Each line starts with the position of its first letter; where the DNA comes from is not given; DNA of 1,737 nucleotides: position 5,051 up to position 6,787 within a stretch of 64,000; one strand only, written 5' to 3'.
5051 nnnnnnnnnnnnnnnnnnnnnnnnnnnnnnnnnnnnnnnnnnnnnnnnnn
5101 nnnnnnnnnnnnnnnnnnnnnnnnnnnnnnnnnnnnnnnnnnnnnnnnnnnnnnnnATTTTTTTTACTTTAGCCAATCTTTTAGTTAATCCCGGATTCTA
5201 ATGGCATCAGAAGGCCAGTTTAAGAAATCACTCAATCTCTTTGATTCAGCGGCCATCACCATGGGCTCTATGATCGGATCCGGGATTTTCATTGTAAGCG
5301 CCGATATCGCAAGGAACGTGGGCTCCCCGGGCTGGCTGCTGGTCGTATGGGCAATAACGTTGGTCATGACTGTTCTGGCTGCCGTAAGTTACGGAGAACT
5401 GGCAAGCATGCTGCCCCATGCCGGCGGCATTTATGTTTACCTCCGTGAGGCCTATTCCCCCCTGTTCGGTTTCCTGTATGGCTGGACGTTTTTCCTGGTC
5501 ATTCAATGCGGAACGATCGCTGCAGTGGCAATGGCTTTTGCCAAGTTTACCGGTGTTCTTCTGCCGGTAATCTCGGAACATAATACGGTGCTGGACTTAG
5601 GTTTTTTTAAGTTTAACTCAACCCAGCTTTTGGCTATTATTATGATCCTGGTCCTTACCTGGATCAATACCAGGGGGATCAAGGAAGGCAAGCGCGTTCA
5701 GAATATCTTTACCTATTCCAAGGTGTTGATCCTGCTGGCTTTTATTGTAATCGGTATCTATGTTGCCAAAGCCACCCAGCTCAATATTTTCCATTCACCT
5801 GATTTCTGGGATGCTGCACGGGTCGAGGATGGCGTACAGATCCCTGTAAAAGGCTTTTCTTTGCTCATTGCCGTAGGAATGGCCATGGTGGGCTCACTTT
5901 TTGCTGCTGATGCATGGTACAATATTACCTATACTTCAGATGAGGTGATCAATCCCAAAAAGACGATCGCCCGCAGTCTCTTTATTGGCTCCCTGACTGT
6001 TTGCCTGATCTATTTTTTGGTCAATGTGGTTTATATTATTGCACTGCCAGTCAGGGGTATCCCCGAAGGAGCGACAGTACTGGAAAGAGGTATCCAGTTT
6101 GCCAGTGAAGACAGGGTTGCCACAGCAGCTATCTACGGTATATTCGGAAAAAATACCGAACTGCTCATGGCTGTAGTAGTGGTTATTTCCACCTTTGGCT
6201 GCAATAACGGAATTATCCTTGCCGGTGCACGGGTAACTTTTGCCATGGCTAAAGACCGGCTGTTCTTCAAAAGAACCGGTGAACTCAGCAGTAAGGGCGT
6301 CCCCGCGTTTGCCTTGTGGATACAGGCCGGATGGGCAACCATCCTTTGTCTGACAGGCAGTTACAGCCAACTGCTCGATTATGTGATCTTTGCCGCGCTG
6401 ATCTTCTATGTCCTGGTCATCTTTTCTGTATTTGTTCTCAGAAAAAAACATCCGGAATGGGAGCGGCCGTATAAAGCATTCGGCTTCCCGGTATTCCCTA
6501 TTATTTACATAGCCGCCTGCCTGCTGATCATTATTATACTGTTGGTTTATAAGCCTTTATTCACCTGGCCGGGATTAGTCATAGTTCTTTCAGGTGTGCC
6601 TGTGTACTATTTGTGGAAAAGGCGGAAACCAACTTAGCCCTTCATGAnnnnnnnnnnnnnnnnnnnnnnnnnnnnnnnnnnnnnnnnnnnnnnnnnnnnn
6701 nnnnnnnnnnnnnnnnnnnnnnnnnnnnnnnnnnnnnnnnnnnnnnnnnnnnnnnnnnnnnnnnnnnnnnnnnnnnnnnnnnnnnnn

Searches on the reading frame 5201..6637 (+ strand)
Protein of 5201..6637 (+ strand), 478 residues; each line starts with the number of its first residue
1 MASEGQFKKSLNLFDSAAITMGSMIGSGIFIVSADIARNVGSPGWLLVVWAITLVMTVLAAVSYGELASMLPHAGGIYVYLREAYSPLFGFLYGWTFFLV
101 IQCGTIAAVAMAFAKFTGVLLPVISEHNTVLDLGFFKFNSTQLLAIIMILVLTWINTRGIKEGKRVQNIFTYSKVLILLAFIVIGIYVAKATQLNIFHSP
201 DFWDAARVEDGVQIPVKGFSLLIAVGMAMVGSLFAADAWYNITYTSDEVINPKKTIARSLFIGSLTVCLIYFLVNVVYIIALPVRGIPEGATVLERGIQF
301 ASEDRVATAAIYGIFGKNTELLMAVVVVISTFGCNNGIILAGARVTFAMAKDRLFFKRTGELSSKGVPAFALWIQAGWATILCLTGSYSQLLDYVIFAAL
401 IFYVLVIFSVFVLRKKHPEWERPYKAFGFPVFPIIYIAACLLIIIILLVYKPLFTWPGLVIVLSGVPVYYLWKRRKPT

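Call 64: search_protein_families(library=pfam, proteins=[window:5201-6637:+], max_evalue=0.00001)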
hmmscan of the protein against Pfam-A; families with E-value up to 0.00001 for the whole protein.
window:5201-6637:+ (478 aa): 2 families
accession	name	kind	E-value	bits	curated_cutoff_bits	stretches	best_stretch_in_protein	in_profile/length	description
PF13520.12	AA_permease_2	-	1.8e-58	198.9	27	1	11-450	1-407/427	Amino acid permease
PF00324.27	AA_permease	-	3.2e-39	135.4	24.6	1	18-454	4-427/470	Amino acid permease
